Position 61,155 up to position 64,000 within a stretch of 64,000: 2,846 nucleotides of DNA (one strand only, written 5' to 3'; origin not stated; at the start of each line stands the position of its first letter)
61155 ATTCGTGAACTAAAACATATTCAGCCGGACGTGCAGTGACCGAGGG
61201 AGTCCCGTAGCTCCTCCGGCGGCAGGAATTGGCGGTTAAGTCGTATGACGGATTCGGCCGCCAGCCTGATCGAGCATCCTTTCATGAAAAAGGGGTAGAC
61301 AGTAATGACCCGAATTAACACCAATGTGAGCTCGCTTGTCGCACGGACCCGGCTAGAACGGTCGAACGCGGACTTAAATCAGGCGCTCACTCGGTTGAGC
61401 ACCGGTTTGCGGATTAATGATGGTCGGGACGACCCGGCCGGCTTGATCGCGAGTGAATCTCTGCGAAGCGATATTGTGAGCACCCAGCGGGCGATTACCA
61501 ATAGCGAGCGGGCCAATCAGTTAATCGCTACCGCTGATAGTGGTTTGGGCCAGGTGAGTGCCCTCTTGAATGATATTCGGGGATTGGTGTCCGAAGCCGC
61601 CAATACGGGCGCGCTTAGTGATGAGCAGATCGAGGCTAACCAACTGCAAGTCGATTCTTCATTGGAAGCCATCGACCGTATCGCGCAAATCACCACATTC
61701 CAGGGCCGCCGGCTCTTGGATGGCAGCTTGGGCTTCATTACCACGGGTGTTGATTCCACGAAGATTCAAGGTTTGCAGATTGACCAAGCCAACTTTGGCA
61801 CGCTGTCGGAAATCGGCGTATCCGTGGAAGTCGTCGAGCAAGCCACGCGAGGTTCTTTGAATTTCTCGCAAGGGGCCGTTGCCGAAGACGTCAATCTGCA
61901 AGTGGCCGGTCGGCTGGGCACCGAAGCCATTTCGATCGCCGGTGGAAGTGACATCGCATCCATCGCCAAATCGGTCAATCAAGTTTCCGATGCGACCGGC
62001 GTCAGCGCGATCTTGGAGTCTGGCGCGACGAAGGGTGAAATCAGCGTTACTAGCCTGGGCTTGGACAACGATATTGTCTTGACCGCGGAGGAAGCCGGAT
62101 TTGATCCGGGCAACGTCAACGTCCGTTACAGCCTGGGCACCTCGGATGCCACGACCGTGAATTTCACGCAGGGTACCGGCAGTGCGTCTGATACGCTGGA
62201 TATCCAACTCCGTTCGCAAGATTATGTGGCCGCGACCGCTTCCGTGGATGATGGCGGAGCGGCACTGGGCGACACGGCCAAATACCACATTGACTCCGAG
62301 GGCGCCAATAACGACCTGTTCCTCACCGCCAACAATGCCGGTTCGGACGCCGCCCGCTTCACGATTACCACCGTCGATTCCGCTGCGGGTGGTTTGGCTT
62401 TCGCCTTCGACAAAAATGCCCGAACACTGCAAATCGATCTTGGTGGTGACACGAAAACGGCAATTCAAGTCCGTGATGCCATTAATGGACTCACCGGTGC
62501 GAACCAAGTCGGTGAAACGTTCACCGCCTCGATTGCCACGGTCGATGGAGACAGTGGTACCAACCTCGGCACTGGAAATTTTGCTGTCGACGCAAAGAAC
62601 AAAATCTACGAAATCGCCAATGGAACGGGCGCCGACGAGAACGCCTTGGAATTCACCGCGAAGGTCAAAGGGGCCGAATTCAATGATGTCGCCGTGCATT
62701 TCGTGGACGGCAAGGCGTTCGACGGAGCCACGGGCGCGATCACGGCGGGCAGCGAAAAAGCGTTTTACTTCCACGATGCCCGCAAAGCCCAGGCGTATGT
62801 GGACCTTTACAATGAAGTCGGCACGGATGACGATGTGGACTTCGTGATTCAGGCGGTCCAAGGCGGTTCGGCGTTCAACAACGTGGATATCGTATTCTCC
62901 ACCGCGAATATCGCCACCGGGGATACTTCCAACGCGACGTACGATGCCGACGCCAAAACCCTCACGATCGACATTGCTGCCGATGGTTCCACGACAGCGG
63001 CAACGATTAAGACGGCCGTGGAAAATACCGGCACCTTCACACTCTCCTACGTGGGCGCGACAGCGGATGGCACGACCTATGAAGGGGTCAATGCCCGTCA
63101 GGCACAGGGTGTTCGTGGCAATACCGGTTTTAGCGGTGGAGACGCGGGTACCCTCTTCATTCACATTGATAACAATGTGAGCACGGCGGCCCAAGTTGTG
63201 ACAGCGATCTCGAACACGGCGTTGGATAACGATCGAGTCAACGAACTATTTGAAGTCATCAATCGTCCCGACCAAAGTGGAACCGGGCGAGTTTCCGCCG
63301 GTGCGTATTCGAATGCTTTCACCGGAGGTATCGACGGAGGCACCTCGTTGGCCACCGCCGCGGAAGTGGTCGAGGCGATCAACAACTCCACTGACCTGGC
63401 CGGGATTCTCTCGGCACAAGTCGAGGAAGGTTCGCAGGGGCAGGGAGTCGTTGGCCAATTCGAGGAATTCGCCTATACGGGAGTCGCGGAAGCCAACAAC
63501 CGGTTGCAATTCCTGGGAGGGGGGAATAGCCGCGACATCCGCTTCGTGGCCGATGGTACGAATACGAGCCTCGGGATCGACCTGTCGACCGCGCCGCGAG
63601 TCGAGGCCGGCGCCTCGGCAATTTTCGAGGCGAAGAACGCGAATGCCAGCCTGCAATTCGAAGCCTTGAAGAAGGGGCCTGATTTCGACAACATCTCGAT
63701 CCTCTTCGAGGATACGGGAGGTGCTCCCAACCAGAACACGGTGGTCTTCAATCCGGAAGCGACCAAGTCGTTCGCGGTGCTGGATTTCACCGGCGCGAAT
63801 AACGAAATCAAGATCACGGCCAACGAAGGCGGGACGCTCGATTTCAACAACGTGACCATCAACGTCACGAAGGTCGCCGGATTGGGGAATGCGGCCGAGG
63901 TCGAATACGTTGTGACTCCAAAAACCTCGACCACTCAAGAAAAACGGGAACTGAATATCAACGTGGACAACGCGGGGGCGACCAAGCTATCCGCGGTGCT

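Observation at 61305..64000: Giant flagellin (over 898 aa, still open at the window edge) built from a repeated bipartite module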

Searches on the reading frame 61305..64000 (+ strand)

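Call 4: search_protein_families(library=pfam, proteins=[window:61305-64000:+], max_evalue=1)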
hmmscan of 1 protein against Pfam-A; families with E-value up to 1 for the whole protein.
window:61305-64000:+ (898 aa): 4 families
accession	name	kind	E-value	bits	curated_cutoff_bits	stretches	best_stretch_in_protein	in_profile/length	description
PF00669.25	Flagellin_N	-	2.5e-26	92.8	26.6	1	4-141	1-137/139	Bacterial flagellin N-terminal helical region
PF07196.18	Flagellin_IN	-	0.00027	21.5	22.7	1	205-250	9-53/55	Flagellin hook IN motif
PF00403.32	HMA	-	0.12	13.2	24.8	0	542-576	27-60/62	Heavy-metal-associated domain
PF18692.7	DUF5640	-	0.14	12.5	28.5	0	542-593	34-83/85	Family of unknown function (DUF5640)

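Call 5: search_protein_families(library=ncbifam, proteins=[window:61305-64000:+], max_evalue=1)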
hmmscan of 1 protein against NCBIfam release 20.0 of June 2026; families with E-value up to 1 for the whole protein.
window:61305-64000:+ (898 aa): 23 families
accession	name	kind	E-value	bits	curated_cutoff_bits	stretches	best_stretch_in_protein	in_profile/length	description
NF009444.0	PRK12802.1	equivalog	3.1e-25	89.3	332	1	3-177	4-177/282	flagellin domain-containing protein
NF006470.0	PRK08869.1-5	equivalog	7.3e-22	78.1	423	1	1-266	1-263/388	flagellin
NF006469.0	PRK08869.1-4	equivalog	1.5e-20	73.9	627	1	4-233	5-235/377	flagellin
NF009446.0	PRK12804.1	subfamily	2e-20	73.5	352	1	3-230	2-228/301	flagellin Hag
NF006468.0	PRK08869.1-3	subfamily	2.4e-20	72.9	436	1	3-288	4-288/378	polar flagellin E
NF010115.0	PRK13588.1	subfamily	7.9e-20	71.3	503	1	3-250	4-256/514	flagellin B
NF009448.0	PRK12806.1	equivalog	7.8e-19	67.8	531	1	4-167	5-169/475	flagellin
NF006466.0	PRK08869.1-1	subfamily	7.4e-18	65.2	426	1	3-235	4-237/377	flagellin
NF010116.0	PRK13589.1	subfamily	3.1e-17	62.5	983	1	3-239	4-236/576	flagellin A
NF006264.0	PRK08411.1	subfamily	1.2e-16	60.6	729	1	3-258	4-254/572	flagellin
NF009449.0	PRK12807.1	subfamily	4.7e-16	59.2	347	1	3-166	2-163/287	flagellin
NF005294.0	PRK06819.1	subfamily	5.7e-16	59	387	1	2-268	3-266/376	FliC/FljB family flagellin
NF006467.0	PRK08869.1-2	subfamily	2.3e-15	56.6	443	1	4-295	5-299/400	flagellin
NF038071.1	lat_flg_LafA_2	exception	8.8e-15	54.8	365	1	4-160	5-163/284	lateral flagellin LafA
NF009447.0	PRK12805.1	equivalog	3.3e-13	49.8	404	1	3-149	2-147/287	FliC/FljB family flagellin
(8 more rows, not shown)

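Call 7: find_homologous_proteins(query=window:61305-64000:+)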
Query window:61305-64000:+ (898 aa): 4042 proteins with E <= 0.001 among 8000 candidates; the best 120 are listed.
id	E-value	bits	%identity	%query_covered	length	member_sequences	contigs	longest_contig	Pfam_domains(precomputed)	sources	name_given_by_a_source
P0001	0.0e+0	1859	100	100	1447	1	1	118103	PF00700.28,PF00669.26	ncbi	-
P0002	0.0e+0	1037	62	100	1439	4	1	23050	PF00700.28,PF00669.26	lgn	-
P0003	0.0e+0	1020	60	100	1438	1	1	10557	PF00700.28,PF00669.26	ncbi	-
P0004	0.0e+0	1019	59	100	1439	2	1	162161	PF00700.28,PF00669.26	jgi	-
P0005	0.0e+0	1012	59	100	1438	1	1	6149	PF00700.28,PF00669.26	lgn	-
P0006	8.4e-283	959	57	100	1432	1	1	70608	PF07196.19,PF00700.28,PF00669.26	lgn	-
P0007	8.9e-216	737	52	95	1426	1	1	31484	PF00700.28,PF00669.26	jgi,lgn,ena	-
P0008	2.6e-214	732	52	96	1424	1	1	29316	PF00700.28,PF00669.26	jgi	jgi:flagellin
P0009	7.9e-213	727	50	95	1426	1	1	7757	PF00700.28,PF00669.26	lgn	-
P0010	7.1e-210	717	51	98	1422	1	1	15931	PF00700.28,PF00669.26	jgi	-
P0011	8.1e-208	711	49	99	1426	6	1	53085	PF00700.28,PF00669.26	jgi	jgi:flagellin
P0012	1.5e-207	710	49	99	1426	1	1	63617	PF00700.28,PF00669.26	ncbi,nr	ncbi:MAG: flagellin [Planctomycetia bacterium]|nr:flagellin [Planctomycetia bacterium]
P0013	5.0e-205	701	50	95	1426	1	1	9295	PF00700.28,PF00669.26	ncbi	-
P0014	3.1e-170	586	47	89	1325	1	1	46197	PF00700.28,PF00669.26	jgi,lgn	jgi:flagellin-like hook-associated protein FlgL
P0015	6.7e-167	575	47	92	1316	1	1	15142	PF00700.28,PF00669.26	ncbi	-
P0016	5.1e-164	566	46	92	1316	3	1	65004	PF00700.28,PF00669.26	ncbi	-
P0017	7.0e-164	565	46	89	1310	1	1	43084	PF00700.28,PF00669.26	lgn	-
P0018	1.1e-162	561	46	89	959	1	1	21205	PF00669.26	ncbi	-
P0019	8.1e-160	552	45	89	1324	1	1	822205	PF07196.19,PF00700.28,PF00669.26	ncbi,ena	-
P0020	3.7e-149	517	69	35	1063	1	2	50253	PF07196.19,PF00700.28,PF00669.26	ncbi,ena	-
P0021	1.1e-148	515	58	46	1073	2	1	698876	PF07196.19,PF00700.28,PF00669.26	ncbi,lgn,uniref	ncbi:flagellin [Bremerella sp. JC817]|uniref:flagellin n=1 Tax=Bremerella sp. JC817 TaxID=3231756 Re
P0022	2.2e-147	511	59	46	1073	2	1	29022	PF00700.28,PF00669.26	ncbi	ncbi:MAG: flagellin [Pirellulaceae bacterium]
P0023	1.1e-146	508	57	47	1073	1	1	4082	PF00700.28,PF00669.26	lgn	-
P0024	1.3e-146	508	59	46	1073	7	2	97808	PF07196.19,PF00700.28,PF00669.26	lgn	-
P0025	6.7e-146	506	35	34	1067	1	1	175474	PF00700.28,PF00669.26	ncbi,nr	ncbi:MAG: flagellin [Pirellulales bacterium]|nr:flagellin [Pirellulales bacterium]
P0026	2.1e-145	504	49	63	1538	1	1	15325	PF00700.28,PF00669.26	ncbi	-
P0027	3.1e-145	504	65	39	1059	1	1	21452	PF00700.28,PF00669.26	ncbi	-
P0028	7.3e-144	499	46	65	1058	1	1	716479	PF00700.28,PF00669.26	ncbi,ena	-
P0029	3.2e-143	497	59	46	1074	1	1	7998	PF07196.19,PF00700.28,PF00669.26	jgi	-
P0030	3.4e-143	497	62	41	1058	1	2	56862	PF00700.28,PF00669.26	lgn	-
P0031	1.2e-142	495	55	44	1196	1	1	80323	PF00700.28,PF00669.26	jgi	-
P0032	1.3e-142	495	40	89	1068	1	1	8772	PF07196.19,PF00700.28,PF00669.26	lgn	-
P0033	1.4e-142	495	58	41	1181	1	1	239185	PF00700.28,PF00669.26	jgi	jgi:flagellin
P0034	3.4e-142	494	43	89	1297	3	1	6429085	PF07196.19,PF00700.28,PF00669.26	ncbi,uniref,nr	ncbi:flagellin [Blastopirellula sp. J2-11]|uniref:flagellin N-terminal helical domain-containing pro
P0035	4.0e-142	493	37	34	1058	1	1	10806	PF00700.28,PF00669.26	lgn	-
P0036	4.8e-142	493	40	90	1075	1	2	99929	PF00700.28,PF00669.26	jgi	-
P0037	1.5e-141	491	60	44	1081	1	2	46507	PF07196.19,PF00700.28,PF00669.26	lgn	-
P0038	4.2e-141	490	61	41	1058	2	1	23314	PF00700.28,PF00669.26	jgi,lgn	-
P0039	5.7e-141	490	57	47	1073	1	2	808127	PF07196.19,PF00700.28,PF00669.26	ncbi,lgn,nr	ncbi:flagellin [bacterium]|nr:flagellin [bacterium]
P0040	1.0e-140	489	58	46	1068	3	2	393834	PF07196.19,PF00700.28,PF00669.26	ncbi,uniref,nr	ncbi:flagellin [Blastopirellula marina]|uniref:Flagellin n=1 Tax=Blastopirellula marina TaxID=124 Re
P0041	1.2e-140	488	51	66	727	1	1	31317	PF00669.26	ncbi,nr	ncbi:MAG: flagellin, partial [Pirellulaceae bacterium]|nr:flagellin [Pirellulaceae bacterium]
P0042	2.5e-140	487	41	90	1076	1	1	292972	PF07196.19,PF00700.28,PF00669.26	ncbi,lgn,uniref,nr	ncbi:flagellin [Bremerella cremea]|uniref:Flagellin n=1 Tax=Bremerella cremea TaxID=1031537 RepID=A0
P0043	8.8e-140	486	47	64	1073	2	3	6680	PF00700.28,PF00669.26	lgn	-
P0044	1.1e-139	485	55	44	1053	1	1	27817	PF00700.28,PF00669.26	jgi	-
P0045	1.4e-139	485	59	46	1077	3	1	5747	PF07196.19,PF00700.28,PF00669.26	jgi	jgi:flagellin-like hook-associated protein FlgL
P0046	2.1e-139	484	55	48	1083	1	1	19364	PF00700.28,PF00669.26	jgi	jgi:flagellin-like hook-associated protein FlgL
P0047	2.2e-139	484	41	95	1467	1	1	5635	PF07196.19,PF00700.28,PF00669.26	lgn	-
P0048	2.6e-139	484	63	41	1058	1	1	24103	PF00700.28,PF00669.26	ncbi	-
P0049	1.2e-137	479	55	46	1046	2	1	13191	PF07196.19,PF00700.28,PF00669.26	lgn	-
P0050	4.8e-137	477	58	46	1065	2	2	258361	PF07196.19,PF00700.28,PF00669.26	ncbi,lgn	-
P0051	6.1e-137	476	55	46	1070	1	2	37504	PF07196.19,PF00700.28,PF00669.26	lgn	-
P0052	5.0e-136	473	44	64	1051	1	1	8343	PF07196.19,PF00700.28,PF00669.26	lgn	-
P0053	6.2e-136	473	59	44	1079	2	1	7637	PF07196.19,PF00700.28,PF00669.26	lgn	-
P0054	8.3e-136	472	37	21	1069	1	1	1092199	PF07196.19,PF00700.28,PF00669.26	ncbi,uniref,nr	ncbi:flagellin [Blastopirellula retiformator]|uniref:Flagellin n=1 Tax=Blastopirellula retiformator 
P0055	8.8e-136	472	60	42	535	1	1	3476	PF07196.19,PF00669.26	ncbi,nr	ncbi:MAG: hypothetical protein KY475_24645 [Planctomycetes bacterium]|nr:hypothetical protein [Planc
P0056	1.3e-135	472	45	64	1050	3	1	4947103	PF00700.28,PF00669.26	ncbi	ncbi:hypothetical protein JCM19992_02000 [Thermostilla marina]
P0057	1.7e-135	471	61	35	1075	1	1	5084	PF00700.28,PF00669.26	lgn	-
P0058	1.7e-135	471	61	42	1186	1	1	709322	PF00700.28,PF00669.26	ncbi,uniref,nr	ncbi:flagellin [Blastopirellula marina]|uniref:Flagellin n=1 Tax=Blastopirellula marina TaxID=124 Re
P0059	4.0e-135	470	56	46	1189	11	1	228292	PF00700.28,PF00669.26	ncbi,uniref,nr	ncbi:flagellin N-terminal helical domain-containing protein [Bremerella alba]|uniref:Flagellin n=1 T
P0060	5.9e-135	470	42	70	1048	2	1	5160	PF07196.19,PF00700.28,PF00669.26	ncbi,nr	ncbi:MAG: flagellin [Planctomycetota bacterium]|nr:MAG: flagellin [Planctomycetota bacterium]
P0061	8.3e-135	469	62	42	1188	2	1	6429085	PF07196.19,PF00700.28,PF00669.26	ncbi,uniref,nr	ncbi:flagellin [Blastopirellula sp. J2-11]|uniref:flagellin N-terminal helical domain-containing pro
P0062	1.7e-134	468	53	44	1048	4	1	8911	PF00700.28,PF00669.26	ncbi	-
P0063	2.0e-134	468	52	52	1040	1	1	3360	PF07196.19,PF00669.26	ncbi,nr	ncbi:MAG TPA: flagellin, partial [Thermoguttaceae bacterium]|nr:flagellin [Thermoguttaceae bacterium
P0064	3.5e-134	467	40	84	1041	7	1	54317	PF00700.28,PF00669.26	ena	-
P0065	3.9e-134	467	60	43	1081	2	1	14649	PF00700.28,PF00669.26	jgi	jgi:flagellin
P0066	2.8e-133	464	51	46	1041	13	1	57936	PF07196.19,PF00700.28,PF00669.26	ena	-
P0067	7.0e-133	463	43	64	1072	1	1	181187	PF00700.28,PF00669.26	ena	-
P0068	8.8e-133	462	46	63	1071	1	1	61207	PF00700.28,PF00669.26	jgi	jgi:flagellin-like hook-associated protein FlgL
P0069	1.3e-132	462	43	66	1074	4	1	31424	PF07196.19,PF00700.28,PF00669.26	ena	-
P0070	1.9e-132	461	60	44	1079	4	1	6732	PF07196.19,PF00700.28,PF00669.26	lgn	-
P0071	3.1e-132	461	46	63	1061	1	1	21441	PF00700.28,PF00669.26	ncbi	-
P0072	5.6e-132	460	57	47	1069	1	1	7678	PF07196.19,PF00700.28,PF00669.26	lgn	-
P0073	6.2e-132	460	39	87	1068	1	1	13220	PF00700.28,PF00669.26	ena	-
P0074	8.5e-132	459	54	44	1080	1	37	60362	PF07196.19,PF00700.28,PF00669.26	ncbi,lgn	-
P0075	1.3e-131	459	58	46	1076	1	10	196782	PF07196.19,PF00700.28,PF00669.26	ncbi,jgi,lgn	jgi:flagellin-like hook-associated protein FlgL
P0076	1.7e-131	458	37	91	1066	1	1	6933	PF00700.28,PF00669.26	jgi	jgi:flagellin-like hook-associated protein FlgL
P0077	1.7e-131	458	44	63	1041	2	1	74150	PF00700.28,PF00669.26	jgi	jgi:flagellin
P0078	2.0e-131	458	55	47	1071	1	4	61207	PF00700.28,PF00669.26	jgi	jgi:flagellin-like hook-associated protein FlgL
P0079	4.2e-131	457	39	84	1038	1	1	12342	PF07196.19,PF00700.28,PF00669.26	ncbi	ncbi:MAG: flagellin [Thermogutta sp.]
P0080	1.6e-130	455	39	84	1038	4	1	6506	PF07196.19,PF00700.28,PF00669.26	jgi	-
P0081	1.6e-130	455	58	44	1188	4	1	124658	PF00700.28,PF00669.26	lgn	-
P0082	3.5e-130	454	43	66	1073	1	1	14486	PF07196.19,PF00700.28,PF00669.26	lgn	-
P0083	3.7e-130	454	54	47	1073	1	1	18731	PF00700.28,PF00669.26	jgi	jgi:flagellin-like hook-associated protein FlgL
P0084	4.8e-130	453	41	69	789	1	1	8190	PF07196.19,PF00669.26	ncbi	ncbi:MAG: flagellin N-terminal helical domain-containing protein, partial [Thermoguttaceae bacterium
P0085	6.3e-130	453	43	64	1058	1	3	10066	PF00700.28,PF00669.26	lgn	-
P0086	1.7e-129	452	42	69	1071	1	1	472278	PF07196.19,PF00700.28,PF00669.26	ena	-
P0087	3.0e-129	451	38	92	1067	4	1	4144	PF07196.19,PF00700.28,PF00669.26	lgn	-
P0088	3.7e-129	451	56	42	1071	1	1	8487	PF07196.19,PF00700.28,PF00669.26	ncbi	-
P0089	5.6e-129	450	56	45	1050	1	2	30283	PF00700.28,PF00669.26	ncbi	ncbi:MAG: flagellin N-terminal helical domain-containing protein [Pirellulales bacterium]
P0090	9.7e-129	449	56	44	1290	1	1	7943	PF07196.19,PF00700.28,PF00669.26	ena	-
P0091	1.0e-128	449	40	16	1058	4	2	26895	PF07196.19,PF00700.28,PF00669.26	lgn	-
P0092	1.1e-128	449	58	46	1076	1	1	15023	PF07196.19,PF00700.28,PF00669.26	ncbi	-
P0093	1.3e-128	449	38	91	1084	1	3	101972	PF07196.19,PF00700.28,PF00669.26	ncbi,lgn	-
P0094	1.4e-128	449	57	46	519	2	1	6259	PF07196.19,PF00669.26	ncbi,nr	ncbi:MAG TPA: flagellin, partial [Pirellulaceae bacterium]|nr:flagellin [Pirellulaceae bacterium]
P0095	1.5e-128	448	61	39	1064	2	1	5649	PF07196.19,PF00700.28,PF00669.26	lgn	-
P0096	2.0e-128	448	55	42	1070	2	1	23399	PF00700.28,PF00669.26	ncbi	-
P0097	2.2e-128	448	62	35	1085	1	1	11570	PF00700.28,PF00669.26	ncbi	-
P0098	7.8e-128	446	45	62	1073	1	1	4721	PF00700.28,PF00669.26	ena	-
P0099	9.8e-128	446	58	39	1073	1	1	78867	PF00700.28,PF00669.26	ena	-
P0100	1.0e-127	446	55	42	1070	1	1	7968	PF07196.19,PF00700.28,PF00669.26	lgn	-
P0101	2.1e-127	445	32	24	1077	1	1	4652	PF00700.28,PF00669.26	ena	-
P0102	5.8e-127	443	42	64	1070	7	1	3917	PF07196.19,PF00700.28,PF00669.26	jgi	-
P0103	7.7e-127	443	61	34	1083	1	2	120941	PF00700.28,PF00669.26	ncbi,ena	-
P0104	3.5e-126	441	41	69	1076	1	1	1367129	PF00700.28,PF00669.26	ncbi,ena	-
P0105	5.4e-126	440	53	48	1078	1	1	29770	PF00700.28,PF00669.26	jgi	jgi:flagellin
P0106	5.4e-126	440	63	35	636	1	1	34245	PF07196.19,PF00669.26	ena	-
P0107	9.9e-126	439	57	44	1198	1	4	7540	PF00700.28,PF00669.26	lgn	-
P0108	1.3e-125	439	64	35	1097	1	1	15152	PF07196.19,PF00700.28,PF00669.26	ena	-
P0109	1.4e-125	439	44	66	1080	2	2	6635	PF00700.28,PF00669.26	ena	-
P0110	2.0e-125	438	43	64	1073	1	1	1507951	PF00700.28,PF00669.26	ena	-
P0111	3.7e-124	434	50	44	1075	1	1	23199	PF00700.28,PF00669.26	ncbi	-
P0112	6.7e-124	433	48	62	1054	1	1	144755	PF00700.28,PF00669.26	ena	-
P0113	1.1e-123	432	63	34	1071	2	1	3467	PF07196.19,PF00700.28,PF00669.26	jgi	jgi:flagellin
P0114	7.0e-123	430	59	39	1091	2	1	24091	PF07196.19,PF00700.28,PF00669.26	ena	-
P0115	1.2e-122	429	59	39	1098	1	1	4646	PF07196.19,PF00700.28,PF00669.26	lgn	-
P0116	2.7e-122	428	62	35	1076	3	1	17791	PF07196.19,PF00700.28,PF00669.26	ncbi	-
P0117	2.8e-122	428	54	42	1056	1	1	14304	PF07196.19,PF00700.28,PF00669.26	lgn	-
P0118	4.7e-122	427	35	21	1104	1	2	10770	PF00700.28,PF00669.26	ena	-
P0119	1.1e-121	426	35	27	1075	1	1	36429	PF00700.28,PF00669.26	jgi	jgi:flagellin-like hook-associated protein FlgL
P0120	1.0e-120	423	64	35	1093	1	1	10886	PF07196.19,PF00700.28,PF00669.26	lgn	-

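Call 10: find_encoding_contigs(protein=P0001, flank=10000, max_places=3)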
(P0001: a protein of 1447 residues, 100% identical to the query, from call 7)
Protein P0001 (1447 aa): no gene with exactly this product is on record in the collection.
